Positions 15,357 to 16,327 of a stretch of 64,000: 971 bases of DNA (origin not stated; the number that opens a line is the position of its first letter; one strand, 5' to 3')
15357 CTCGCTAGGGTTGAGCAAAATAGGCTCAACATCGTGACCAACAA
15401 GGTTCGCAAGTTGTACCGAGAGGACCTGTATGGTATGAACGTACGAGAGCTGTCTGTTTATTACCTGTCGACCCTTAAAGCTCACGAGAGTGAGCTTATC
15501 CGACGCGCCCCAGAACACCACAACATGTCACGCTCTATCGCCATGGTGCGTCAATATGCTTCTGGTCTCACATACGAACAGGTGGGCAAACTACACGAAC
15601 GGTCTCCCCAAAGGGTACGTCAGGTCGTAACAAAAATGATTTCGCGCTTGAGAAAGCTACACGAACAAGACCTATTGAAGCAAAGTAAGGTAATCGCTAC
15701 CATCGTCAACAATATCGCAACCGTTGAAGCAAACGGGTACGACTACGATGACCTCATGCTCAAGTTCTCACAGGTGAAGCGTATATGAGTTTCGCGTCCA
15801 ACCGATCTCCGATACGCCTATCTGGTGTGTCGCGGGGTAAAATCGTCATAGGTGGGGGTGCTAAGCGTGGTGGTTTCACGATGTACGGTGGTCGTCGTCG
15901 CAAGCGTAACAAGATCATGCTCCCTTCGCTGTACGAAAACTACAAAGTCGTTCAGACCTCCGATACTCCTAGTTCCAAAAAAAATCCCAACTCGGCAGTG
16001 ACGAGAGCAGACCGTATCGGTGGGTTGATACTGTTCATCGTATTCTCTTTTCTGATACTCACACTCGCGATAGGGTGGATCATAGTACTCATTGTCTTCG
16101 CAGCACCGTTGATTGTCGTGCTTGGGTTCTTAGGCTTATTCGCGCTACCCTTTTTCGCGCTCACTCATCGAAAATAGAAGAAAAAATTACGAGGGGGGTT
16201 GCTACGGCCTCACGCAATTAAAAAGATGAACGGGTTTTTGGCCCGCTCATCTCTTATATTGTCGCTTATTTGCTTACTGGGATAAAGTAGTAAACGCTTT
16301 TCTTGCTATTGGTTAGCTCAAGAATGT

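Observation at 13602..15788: Three consecutive paralogous sigma-70 region-4-like HTH proteins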

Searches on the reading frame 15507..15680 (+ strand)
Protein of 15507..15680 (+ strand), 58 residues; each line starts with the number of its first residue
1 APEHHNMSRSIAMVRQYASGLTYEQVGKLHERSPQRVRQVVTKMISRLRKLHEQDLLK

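Call 100: search_solved_structures(query=window:15507-15680:+, max_evalue=10, show_alignments=5)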
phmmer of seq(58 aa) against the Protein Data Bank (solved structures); distinct sequences matched with E-value up to 10: 40.
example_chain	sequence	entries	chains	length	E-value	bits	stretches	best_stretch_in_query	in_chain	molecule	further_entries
6ize_A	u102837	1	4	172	0.1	16.6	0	15-49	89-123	Translationally-controlled tumor protein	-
1yz1_A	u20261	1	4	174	0.11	16.5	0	15-49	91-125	Translationally controlled tumor protein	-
2hr9_A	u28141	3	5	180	0.11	16.5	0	15-49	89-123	Translationally-controlled tumor protein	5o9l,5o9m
9isn_F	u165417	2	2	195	0.11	16.5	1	11-54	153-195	ECF sigma factor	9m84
5o9k_A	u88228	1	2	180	0.16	16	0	14-49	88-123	Translationally-controlled tumor protein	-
3ebm_A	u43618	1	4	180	0.23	15.6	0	15-49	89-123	Translationally-controlled tumor protein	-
2p7v_B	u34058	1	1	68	0.24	15.5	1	20-56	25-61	RNA polymerase sigma factor rpoD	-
1tlh_B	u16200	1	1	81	0.3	15.2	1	20-56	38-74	RNA polymerase sigma factor rpoD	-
8k59_F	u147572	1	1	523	0.32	15.1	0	20-55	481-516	RNA polymerase sigma factor RpoD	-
4ljz_F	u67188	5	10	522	0.32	15.1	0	20-55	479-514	RNA polymerase sigma factor RpoD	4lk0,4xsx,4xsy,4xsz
5vt0_L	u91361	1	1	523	0.32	15.1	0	20-55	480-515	RNA polymerase sigma factor RpoD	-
6izb_A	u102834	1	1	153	0.33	15.1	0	14-49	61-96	Translationally-controlled tumor protein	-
6n4c_F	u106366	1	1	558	0.36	15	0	21-55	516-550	RNA polymerase sigma factor RpoD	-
6ldi_F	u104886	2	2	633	0.43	14.7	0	21-55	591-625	RNA polymerase sigma factor RpoD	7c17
6n61_F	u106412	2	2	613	0.43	14.7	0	21-55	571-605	RNA polymerase sigma factor RpoD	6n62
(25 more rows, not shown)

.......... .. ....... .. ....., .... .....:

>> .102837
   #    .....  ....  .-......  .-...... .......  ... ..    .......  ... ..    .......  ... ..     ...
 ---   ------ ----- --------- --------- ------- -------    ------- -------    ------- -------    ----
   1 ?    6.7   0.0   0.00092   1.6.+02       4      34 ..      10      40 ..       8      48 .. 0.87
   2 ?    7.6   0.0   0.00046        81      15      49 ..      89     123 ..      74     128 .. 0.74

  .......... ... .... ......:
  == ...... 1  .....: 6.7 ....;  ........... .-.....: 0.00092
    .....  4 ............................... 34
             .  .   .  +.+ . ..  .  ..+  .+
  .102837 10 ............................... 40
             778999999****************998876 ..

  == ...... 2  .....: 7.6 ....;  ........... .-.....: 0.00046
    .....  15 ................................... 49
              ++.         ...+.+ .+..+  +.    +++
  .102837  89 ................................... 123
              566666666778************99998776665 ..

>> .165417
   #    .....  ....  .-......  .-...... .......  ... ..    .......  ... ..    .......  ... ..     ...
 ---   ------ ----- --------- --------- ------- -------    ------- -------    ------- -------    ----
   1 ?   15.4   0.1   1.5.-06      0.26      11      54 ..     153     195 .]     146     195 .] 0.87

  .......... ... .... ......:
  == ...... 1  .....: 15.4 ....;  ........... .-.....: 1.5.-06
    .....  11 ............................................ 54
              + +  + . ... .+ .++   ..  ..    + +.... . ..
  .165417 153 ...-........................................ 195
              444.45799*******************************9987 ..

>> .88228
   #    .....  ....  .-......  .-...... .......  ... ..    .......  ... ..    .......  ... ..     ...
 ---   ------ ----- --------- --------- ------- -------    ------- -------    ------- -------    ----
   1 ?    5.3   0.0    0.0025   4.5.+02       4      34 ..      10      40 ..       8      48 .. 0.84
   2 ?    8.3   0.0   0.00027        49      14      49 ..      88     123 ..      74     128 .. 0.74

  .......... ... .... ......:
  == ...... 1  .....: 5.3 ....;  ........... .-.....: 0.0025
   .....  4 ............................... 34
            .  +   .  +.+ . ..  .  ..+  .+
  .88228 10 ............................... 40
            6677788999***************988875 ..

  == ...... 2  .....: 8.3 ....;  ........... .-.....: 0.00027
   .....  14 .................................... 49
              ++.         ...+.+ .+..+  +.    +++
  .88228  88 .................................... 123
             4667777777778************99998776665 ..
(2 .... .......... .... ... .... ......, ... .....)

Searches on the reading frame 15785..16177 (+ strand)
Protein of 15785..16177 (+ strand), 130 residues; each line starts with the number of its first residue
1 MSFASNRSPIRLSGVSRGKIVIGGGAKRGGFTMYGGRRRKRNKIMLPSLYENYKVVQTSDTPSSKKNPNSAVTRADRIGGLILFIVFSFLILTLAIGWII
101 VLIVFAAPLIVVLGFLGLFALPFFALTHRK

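Call 4: search_protein_families(library=pfam, proteins=[window:15785-16177:+], max_evalue=1)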
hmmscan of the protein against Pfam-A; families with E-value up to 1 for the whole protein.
window:15785-16177:+ (130 aa): 4 families
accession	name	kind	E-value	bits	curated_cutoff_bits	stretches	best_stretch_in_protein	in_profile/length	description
PF20990.2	DUF2207_C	-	0.015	15.4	33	1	62-119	125-185/247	Predicted membrane protein (DUF2207) C-terminal domain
PF00487.30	FA_desaturase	-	0.038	14.2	29.7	1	49-128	99-184/253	Fatty acid desaturase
PF20237.3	DUF6594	-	0.057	13.8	30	1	68-127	160-219/238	Family of unknown function (DUF6594)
PF07787.17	TMEM43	-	0.34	10.6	23.3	1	58-114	170-225/250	Transmembrane protein 43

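Call 6: search_protein_families(library=phrogs, proteins=[window:15785-16177:+], max_evalue=0.1)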
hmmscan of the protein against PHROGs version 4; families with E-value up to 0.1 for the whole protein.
window:15785-16177:+ (130 aa): 2 families
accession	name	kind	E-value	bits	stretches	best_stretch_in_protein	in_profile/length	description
phrog_1374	-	unknown function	0.09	13.6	0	80-124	19-65/89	-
phrog_16172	-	unknown function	0.094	13.8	0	59-109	51-100/110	-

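Call 48: search_protein_families(library=ncbifam, proteins=[window:15785-16177:+], max_evalue=1)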
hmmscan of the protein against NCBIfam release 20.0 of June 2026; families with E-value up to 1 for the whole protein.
window:15785-16177:+ (130 aa): 1 family
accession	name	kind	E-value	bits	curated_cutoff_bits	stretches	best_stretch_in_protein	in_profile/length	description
NF050099.1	SepX_GlpR_2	exception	0.086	12.8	150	1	64-117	90-141/250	divisome protein SepX/GlpR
